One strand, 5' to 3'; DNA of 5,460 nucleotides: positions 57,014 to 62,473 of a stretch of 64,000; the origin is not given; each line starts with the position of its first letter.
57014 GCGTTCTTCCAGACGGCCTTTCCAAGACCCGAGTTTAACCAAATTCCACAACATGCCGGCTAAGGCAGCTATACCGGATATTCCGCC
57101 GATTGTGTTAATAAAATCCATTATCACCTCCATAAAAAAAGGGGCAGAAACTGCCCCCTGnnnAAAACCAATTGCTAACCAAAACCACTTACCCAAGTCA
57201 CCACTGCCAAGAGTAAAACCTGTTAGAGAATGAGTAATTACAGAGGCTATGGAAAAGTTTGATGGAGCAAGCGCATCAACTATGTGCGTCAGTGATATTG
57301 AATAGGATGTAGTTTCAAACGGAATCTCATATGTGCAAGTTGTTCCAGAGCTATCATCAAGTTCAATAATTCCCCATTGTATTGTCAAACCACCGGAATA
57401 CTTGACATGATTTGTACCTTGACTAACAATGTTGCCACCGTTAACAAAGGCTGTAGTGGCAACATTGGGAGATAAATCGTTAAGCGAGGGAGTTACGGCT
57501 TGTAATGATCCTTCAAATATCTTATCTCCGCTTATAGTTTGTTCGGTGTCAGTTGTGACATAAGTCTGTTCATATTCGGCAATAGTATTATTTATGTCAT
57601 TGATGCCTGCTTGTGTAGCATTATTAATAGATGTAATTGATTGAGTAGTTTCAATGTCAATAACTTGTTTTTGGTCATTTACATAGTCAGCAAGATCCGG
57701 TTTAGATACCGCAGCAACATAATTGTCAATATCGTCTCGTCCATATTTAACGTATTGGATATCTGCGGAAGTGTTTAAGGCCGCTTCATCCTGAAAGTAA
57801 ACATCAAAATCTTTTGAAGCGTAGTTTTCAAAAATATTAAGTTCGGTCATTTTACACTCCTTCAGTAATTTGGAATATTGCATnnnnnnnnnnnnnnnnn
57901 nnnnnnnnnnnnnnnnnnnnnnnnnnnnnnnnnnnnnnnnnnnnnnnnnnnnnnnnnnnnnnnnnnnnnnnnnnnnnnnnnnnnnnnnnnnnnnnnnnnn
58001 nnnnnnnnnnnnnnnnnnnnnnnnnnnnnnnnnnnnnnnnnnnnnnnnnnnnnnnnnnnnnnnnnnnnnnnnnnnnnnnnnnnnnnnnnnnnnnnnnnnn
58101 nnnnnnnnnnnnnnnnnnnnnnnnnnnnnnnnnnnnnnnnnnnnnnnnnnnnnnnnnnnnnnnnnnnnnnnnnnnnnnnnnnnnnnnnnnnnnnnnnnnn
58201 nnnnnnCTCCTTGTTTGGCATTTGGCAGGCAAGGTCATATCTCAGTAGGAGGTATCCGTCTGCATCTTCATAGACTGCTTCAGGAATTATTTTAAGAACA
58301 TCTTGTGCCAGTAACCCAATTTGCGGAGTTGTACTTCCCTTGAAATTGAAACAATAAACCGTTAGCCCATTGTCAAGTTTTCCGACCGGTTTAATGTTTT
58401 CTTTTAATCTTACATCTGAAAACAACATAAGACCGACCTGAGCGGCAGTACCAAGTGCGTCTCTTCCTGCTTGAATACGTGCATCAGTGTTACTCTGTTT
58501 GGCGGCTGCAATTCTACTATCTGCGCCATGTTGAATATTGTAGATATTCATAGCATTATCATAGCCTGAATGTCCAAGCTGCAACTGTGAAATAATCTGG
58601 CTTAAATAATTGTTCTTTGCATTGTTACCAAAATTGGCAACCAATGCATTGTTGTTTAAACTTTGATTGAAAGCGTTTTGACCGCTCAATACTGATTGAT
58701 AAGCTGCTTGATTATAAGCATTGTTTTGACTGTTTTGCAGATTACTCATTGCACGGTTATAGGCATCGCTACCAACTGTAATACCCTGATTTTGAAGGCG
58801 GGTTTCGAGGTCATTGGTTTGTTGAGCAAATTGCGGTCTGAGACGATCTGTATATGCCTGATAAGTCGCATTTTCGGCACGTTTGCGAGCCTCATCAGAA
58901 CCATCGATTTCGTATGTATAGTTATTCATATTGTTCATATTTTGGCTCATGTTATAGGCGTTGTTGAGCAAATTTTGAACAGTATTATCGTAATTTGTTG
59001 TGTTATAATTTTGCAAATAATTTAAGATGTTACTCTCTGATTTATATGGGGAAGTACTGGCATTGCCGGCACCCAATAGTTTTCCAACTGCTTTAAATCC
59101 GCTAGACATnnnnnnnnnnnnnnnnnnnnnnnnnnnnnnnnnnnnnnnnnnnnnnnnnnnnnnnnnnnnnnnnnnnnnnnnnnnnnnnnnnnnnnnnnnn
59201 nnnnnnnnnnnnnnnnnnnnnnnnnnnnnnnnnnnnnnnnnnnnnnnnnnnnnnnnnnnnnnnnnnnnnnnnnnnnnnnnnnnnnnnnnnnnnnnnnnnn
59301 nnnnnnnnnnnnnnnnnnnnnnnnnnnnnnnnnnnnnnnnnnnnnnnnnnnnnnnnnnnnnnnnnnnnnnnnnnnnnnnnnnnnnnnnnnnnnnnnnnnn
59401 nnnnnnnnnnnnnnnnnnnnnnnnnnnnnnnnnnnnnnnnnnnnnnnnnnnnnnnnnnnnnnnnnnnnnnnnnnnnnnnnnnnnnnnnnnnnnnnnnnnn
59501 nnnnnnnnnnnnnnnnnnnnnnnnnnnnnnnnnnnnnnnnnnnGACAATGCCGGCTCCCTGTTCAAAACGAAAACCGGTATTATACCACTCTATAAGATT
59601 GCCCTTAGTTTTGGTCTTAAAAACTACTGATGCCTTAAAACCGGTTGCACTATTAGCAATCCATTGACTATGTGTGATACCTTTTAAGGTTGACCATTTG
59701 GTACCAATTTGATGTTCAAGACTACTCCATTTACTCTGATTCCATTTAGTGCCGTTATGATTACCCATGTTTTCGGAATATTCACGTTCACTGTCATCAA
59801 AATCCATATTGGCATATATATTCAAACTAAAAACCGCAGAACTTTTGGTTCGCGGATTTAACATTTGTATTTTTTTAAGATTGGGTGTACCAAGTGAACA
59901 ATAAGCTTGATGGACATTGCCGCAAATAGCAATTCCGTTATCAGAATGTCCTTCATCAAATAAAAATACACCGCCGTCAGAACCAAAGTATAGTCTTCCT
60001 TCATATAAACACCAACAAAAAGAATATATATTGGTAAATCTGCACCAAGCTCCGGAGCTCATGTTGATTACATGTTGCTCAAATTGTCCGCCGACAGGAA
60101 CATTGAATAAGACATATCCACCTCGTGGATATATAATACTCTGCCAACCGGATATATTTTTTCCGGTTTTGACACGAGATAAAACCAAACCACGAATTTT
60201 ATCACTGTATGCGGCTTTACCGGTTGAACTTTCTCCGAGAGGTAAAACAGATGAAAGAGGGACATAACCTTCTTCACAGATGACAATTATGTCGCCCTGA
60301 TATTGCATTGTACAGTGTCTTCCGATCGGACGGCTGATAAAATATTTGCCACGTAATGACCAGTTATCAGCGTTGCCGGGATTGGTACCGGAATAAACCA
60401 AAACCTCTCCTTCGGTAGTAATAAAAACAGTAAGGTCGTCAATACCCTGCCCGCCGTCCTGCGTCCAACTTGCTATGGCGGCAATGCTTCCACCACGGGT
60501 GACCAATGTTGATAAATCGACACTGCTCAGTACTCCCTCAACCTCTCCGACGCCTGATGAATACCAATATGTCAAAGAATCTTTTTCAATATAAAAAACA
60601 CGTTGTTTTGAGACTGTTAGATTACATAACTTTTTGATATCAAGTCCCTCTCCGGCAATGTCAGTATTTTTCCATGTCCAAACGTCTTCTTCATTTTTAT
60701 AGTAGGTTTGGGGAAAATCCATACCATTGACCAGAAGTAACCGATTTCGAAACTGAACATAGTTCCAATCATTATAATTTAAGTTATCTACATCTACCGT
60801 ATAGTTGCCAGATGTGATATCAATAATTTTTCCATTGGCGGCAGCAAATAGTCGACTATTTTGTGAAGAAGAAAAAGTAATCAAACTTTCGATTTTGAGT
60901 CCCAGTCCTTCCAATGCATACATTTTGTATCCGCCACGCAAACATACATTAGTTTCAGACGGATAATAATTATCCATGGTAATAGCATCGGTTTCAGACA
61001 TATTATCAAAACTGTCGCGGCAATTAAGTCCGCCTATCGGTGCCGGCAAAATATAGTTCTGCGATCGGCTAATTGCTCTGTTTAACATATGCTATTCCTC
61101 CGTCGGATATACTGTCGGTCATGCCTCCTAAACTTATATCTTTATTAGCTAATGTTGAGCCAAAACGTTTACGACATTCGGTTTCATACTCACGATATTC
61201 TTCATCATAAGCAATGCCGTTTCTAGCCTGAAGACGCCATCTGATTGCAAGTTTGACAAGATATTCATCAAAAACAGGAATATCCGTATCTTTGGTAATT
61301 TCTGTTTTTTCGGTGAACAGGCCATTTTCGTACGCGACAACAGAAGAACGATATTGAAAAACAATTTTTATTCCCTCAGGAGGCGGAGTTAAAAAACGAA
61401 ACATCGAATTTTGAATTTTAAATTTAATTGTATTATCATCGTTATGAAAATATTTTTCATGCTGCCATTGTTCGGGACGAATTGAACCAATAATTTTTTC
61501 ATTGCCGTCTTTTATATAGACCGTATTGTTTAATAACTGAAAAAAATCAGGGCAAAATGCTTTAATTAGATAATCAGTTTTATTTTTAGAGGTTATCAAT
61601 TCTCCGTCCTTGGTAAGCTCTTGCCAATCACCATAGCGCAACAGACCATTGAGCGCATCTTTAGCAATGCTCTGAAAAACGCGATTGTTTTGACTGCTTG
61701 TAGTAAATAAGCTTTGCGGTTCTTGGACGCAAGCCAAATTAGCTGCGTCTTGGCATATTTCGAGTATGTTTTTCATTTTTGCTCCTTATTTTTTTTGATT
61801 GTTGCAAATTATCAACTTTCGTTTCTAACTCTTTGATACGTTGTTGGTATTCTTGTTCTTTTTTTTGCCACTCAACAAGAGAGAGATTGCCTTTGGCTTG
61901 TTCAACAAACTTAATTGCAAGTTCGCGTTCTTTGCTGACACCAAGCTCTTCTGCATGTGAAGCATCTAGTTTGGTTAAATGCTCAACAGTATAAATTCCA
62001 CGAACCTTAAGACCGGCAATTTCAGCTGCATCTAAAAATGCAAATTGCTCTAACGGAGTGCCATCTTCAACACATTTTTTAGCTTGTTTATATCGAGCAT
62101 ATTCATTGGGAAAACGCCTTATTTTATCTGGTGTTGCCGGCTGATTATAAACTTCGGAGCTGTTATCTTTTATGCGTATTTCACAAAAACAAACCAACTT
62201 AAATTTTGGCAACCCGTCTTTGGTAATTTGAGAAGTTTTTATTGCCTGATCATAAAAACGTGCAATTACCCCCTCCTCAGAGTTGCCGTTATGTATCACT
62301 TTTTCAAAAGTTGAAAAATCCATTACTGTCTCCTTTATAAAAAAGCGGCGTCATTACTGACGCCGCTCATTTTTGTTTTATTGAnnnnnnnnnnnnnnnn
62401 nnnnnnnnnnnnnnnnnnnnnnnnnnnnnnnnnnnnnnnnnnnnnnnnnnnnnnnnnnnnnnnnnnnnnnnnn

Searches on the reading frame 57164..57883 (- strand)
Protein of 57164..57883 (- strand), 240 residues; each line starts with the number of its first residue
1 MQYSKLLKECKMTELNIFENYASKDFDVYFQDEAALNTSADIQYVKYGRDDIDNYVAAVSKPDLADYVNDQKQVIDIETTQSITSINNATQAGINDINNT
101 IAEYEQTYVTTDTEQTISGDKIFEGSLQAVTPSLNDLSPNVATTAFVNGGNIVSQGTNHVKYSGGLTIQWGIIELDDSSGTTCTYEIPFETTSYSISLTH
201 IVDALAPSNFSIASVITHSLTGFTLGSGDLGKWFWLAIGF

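Call 78: search_protein_families(library=phrogs, proteins=[window:57164-57883:-], max_evalue=0.001)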
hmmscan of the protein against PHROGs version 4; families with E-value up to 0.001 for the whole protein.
window:57164-57883:- (240 aa): 2 families
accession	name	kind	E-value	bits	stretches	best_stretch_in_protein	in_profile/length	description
phrog_4209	-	tail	5.7e-05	23.3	0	94-148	85-142/406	tail fiber protein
phrog_1396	-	tail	0.00024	21.3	1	95-240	198-341/504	tail fiber protein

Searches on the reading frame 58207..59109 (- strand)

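Call 78: search_protein_families(library=phrogs, proteins=[window:58207-59109:-], max_evalue=0.001)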
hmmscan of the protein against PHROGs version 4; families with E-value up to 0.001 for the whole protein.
window:58207-59109:- (301 aa): 8 families
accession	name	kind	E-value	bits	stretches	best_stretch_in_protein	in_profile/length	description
phrog_6121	-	head and packaging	8.8e-38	131.8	2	207-295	299-388/392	virion structural protein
phrog_1980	-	tail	1.9e-09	38.4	1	37-285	137-389/449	tail fiber protein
phrog_5481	-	tail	2.2e-09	37.4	1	48-284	719-975/1043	tail fiber protein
phrog_33119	-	tail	7.4e-08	32.4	1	227-292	544-610/643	long tail fiber protein distal subunit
phrog_8215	-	tail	1e-07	31.7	1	217-292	895-972/1000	baseplate wedge initiator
phrog_4287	-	DNA, RNA and nucleotide metabolism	1.3e-07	32.1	1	38-292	102-384/392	DNA ejection protein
phrog_5668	-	tail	8.9e-07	28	1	48-284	1299-1522/1567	tail fiber protein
phrog_14572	-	tail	8.1e-05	22.8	1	221-285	355-431/484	tail fiber protein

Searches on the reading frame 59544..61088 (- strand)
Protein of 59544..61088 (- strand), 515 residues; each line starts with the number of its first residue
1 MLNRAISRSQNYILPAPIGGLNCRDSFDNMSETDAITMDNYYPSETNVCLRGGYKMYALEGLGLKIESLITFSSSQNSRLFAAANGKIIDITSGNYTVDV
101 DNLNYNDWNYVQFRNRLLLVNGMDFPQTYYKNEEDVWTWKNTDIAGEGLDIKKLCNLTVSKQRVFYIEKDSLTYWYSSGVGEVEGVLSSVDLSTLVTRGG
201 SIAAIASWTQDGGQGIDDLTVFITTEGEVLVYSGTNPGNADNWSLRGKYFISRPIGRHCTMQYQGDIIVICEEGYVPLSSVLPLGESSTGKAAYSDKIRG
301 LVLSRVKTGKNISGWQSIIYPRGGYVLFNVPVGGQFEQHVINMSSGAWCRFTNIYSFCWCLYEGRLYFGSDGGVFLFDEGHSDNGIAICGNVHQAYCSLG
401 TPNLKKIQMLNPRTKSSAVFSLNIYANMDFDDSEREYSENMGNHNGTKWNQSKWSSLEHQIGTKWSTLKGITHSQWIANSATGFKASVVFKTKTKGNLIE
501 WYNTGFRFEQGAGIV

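Call 78: search_protein_families(library=phrogs, proteins=[window:59544-61088:-], max_evalue=0.001)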
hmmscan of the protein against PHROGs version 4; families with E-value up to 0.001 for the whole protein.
window:59544-61088:- (515 aa): 1 family
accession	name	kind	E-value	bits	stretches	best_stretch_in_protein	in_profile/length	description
phrog_5107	-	lysis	9.3e-78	262.9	1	9-470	4-499/533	amidase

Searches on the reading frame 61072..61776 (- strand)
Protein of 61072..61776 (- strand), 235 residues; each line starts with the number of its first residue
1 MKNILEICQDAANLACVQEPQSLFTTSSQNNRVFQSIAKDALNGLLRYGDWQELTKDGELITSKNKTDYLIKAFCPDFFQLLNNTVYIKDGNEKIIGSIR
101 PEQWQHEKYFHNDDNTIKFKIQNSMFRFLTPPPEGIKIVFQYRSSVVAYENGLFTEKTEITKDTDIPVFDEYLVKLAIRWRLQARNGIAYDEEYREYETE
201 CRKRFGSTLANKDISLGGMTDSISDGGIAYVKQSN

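Call 78: search_protein_families(library=phrogs, proteins=[window:61072-61776:-], max_evalue=0.001)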
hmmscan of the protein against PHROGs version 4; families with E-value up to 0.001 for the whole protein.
window:61072-61776:- (235 aa): 1 family
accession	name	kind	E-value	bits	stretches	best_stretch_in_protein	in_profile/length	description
phrog_6013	-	tail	1.5e-24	87.3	1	4-218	3-215/228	tail protein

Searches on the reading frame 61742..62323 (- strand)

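Call 78: search_protein_families(library=phrogs, proteins=[window:61742-62323:-], max_evalue=0.001)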
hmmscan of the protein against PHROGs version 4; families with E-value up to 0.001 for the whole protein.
window:61742-62323:- (194 aa): 1 family
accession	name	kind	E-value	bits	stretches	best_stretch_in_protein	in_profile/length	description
phrog_20268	-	unknown function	4.6e-09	37.3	1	67-169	73-176/227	-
